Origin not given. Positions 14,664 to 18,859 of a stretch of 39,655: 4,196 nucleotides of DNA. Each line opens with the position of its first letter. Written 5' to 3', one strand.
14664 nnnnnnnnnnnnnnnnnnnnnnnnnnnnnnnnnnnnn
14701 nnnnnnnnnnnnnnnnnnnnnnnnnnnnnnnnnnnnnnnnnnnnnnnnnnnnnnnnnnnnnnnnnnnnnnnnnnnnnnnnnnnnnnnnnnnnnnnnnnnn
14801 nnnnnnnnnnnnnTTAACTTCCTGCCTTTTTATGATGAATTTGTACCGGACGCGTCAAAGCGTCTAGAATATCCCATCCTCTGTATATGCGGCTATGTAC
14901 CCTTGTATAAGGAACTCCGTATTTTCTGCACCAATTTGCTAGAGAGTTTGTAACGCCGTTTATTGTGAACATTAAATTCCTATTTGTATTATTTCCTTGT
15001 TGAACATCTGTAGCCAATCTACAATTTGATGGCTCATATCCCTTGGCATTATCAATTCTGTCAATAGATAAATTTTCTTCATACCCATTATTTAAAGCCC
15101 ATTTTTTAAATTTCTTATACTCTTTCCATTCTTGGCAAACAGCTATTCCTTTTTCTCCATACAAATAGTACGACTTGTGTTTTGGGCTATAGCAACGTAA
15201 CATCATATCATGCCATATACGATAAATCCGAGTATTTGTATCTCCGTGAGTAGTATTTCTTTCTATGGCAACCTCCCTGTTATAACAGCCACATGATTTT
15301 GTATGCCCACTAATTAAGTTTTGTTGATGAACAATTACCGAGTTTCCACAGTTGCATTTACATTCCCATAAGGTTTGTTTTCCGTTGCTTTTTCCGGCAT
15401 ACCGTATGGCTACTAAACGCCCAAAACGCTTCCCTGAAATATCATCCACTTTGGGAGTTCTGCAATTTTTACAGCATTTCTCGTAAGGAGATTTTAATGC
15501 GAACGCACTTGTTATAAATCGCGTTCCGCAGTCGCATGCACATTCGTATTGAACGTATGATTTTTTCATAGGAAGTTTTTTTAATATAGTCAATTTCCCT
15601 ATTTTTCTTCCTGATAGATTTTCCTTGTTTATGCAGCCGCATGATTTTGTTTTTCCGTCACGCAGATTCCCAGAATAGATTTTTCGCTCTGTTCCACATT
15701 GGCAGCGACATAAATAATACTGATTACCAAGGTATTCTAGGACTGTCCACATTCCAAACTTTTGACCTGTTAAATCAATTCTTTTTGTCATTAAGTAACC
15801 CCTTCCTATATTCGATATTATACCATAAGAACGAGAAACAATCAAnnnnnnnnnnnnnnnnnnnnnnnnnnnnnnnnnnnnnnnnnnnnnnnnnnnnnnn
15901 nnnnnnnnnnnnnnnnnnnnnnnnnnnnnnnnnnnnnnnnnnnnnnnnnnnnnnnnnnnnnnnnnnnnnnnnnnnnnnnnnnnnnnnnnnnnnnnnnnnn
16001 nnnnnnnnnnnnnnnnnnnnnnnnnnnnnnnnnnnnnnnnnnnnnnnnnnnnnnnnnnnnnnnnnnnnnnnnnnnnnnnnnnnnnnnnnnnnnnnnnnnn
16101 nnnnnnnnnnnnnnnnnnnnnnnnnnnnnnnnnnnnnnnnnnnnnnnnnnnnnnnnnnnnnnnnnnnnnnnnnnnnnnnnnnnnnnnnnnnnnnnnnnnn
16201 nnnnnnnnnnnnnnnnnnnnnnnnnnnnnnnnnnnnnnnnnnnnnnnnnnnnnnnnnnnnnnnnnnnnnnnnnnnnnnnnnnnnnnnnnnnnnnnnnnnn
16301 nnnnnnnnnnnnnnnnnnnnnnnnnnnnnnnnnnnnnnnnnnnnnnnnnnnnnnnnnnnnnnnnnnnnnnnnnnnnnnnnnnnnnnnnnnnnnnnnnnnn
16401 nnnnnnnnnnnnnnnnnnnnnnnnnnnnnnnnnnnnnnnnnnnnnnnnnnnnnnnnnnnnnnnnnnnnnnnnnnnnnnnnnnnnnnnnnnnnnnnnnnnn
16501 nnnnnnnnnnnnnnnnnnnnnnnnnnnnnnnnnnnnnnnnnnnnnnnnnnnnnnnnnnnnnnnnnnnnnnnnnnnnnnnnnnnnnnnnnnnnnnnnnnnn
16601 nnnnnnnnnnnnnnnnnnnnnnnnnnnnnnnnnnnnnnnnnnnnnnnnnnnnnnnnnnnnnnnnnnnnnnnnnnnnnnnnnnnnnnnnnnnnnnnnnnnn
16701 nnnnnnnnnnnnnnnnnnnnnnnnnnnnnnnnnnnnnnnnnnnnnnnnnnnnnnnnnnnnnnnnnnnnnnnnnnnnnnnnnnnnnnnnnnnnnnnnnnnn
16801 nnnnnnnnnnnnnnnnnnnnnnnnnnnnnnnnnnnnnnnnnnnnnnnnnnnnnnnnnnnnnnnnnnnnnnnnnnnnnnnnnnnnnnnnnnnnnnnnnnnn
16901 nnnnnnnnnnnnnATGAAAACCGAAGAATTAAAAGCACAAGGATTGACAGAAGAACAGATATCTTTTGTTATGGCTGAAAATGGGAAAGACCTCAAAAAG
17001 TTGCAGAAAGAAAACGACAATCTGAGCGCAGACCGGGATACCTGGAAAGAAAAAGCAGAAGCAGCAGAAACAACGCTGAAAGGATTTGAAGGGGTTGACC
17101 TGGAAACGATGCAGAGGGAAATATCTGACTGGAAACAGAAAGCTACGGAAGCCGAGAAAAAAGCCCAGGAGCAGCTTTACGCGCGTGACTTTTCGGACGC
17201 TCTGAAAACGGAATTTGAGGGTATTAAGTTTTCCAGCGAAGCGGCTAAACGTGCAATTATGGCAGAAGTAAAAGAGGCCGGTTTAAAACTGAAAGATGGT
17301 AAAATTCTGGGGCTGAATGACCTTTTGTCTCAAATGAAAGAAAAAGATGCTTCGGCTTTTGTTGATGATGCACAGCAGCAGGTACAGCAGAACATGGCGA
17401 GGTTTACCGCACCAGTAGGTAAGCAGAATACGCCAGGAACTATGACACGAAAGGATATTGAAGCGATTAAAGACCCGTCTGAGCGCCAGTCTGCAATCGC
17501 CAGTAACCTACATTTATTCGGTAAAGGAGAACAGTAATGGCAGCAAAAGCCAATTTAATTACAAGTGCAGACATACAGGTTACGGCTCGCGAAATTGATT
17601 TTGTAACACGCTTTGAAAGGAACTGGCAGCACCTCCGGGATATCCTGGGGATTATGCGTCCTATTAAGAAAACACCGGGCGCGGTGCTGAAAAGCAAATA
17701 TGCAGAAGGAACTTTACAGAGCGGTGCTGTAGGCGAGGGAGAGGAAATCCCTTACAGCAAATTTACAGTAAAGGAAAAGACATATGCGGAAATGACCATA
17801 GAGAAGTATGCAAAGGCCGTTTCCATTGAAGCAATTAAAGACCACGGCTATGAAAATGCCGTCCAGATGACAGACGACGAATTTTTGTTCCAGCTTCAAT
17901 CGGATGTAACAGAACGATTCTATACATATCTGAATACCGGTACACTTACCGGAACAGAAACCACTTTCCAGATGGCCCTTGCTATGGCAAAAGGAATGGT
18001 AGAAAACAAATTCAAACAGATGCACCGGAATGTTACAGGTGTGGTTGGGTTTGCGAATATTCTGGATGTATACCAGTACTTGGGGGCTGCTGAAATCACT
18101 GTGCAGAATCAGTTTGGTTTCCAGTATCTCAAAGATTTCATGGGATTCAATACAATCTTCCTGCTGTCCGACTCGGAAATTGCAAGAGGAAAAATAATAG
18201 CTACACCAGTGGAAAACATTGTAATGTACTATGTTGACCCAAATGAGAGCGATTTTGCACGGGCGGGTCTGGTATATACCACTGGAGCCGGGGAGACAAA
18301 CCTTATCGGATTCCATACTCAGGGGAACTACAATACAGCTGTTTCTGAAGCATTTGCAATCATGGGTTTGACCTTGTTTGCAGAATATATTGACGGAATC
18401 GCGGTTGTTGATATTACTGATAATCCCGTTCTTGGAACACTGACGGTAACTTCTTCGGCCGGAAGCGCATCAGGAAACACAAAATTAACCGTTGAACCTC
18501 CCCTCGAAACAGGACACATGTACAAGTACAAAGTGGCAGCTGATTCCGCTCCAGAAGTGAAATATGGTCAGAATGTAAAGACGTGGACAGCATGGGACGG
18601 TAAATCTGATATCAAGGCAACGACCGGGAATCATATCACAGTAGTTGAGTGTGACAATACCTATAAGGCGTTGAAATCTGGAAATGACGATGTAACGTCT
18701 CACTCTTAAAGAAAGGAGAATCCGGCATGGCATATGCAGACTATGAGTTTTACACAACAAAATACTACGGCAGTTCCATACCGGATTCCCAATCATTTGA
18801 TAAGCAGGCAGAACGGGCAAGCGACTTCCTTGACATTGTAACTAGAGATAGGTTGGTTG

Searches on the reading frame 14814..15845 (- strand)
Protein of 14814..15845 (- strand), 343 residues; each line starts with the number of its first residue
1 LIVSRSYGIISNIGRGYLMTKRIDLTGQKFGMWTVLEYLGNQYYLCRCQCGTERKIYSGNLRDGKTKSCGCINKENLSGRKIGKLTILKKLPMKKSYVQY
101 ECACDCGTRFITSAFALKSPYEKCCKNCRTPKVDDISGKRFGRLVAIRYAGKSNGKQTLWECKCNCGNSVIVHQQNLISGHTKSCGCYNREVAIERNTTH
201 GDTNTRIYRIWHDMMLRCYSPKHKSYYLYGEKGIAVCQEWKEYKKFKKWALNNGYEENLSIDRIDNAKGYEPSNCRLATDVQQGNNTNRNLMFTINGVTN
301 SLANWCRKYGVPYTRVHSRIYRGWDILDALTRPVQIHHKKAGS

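Call 8: search_protein_families(library=pfam, proteins=[window:14814-15845:-], max_evalue=0.01)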
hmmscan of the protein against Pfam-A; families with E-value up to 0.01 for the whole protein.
window:14814-15845:- (343 aa): 0 families

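Call 9: search_protein_families(library=phrogs, proteins=[window:14814-15845:-], max_evalue=0.001)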
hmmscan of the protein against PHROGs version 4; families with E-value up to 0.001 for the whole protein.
window:14814-15845:- (343 aa): 10 families
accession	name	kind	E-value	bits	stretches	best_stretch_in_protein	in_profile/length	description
phrog_374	-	DNA, RNA and nucleotide metabolism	1.7e-96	325.4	3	127-333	188-399/617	HNH endonuclease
phrog_3377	-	DNA, RNA and nucleotide metabolism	1.3e-53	182.7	1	196-337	3-144/196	HNH endonuclease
phrog_2081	-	DNA, RNA and nucleotide metabolism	9.3e-28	98.5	1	161-319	52-235/433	HNH endonuclease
phrog_8790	-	DNA, RNA and nucleotide metabolism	1.6e-27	98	1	198-296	16-112/241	restriction endonuclease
phrog_953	-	DNA, RNA and nucleotide metabolism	3.6e-19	70.4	1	196-279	213-297/420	HNH endonuclease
phrog_18493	-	unknown function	2.4e-11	44.8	0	20-55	55-92/136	-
phrog_22195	-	unknown function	2.5e-10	41.3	1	133-193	7-63/148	-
phrog_27240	-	unknown function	3.5e-09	38.1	1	26-78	8-62/132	-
phrog_1065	-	unknown function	7.5e-08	33.5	1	239-339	53-147/192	-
phrog_3322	-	DNA, RNA and nucleotide metabolism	0.00047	21.1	0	257-277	104-124/162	endonuclease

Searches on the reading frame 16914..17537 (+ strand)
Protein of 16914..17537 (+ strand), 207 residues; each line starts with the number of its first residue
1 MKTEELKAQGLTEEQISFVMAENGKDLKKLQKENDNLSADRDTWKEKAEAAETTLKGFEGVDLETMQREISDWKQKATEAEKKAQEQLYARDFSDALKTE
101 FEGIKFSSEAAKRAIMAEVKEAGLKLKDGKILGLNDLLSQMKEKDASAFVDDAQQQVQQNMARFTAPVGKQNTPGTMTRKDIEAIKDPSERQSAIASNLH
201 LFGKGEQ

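Call 16: search_protein_families(library=phrogs, proteins=[window:16914-17537:+], max_evalue=0.001)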
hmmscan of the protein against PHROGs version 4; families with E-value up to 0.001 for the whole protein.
window:16914-17537:+ (207 aa): 1 family
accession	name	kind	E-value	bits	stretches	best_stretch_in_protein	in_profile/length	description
phrog_194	-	head and packaging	7.8e-27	95.9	1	1-203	21-229/335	head scaffolding protein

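Call 17: search_protein_families(library=pfam, proteins=[window:16914-17537:+], max_evalue=0.01)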
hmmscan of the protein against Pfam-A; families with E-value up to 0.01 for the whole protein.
window:16914-17537:+ (207 aa): 1 family
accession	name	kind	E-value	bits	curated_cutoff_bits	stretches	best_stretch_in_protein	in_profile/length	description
PF06810.17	Phage_scaffold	-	1.1e-27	97.5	35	1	1-160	1-157/170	Phage capsid assembly scaffolding protein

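Call 48: find_related_loci(query=window:16914-17537:+, collection=viral_contigs, flank=3000)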
Query window:16914-17537:+ (207 aa) in viral_contigs; peptide patterns used: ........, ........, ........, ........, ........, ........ (x = any residue, [..] = any of these).
600 stretches matched a pattern (row limit reached: there are more); 571 encode a relative of the query (tblastn E <= 1e-3); the best 80 are kept; 80 distinct loci.
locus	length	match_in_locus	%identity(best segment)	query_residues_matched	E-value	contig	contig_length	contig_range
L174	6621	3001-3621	100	1-207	7e-135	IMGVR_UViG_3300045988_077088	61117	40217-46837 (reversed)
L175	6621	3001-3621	100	1-207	5e-135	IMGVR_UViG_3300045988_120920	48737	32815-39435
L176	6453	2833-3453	100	1-207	5e-135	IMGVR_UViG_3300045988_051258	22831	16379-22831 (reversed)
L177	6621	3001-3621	100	1-207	5e-135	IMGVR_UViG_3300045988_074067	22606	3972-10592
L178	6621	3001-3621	100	1-207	5e-135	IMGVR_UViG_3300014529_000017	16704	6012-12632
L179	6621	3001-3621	99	1-207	3e-134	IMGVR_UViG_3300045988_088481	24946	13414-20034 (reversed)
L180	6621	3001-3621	99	1-207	3e-134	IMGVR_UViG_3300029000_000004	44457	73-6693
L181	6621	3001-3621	99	1-207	5e-134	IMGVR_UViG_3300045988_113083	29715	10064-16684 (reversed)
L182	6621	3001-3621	98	1-207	4e-133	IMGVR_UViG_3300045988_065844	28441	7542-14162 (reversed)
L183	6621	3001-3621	98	1-207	4e-133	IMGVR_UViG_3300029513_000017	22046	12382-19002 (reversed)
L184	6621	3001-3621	98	1-207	4e-133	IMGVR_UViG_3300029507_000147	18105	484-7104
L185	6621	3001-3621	94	1-207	3e-128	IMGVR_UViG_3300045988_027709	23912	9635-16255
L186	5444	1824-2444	93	1-207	1e-127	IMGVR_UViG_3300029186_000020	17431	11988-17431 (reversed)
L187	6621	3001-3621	91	1-207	4e-125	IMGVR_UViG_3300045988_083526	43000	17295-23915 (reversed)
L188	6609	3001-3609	92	1-207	9e-124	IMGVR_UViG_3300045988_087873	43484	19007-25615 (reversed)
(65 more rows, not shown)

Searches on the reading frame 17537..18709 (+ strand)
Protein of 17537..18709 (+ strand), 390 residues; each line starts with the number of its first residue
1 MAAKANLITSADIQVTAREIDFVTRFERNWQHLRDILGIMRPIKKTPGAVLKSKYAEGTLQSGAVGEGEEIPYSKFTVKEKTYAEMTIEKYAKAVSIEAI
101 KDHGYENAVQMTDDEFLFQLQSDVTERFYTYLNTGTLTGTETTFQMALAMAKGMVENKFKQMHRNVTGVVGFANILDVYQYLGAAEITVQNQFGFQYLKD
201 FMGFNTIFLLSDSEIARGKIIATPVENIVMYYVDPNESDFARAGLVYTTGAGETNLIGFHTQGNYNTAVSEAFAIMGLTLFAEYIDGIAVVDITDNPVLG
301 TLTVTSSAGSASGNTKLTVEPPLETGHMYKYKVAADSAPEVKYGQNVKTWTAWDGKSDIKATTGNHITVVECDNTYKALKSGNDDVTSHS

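Call 16: search_protein_families(library=phrogs, proteins=[window:17537-18709:+], max_evalue=0.001)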
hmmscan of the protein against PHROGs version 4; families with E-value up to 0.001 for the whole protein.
window:17537-18709:+ (390 aa): 1 family
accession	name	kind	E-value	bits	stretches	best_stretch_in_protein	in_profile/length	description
phrog_544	-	head and packaging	2.6e-44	152.7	1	1-296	5-276/282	major head protein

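Call 17: search_protein_families(library=pfam, proteins=[window:17537-18709:+], max_evalue=0.01)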
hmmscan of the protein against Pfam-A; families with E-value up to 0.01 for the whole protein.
window:17537-18709:+ (390 aa): 1 family
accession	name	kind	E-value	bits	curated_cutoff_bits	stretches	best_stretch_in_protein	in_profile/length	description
PF18316.7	S-l_SbsC_C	-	4.4e-16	59.6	26.6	1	308-388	2-85/86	S-layer protein SbsC C-terminal domain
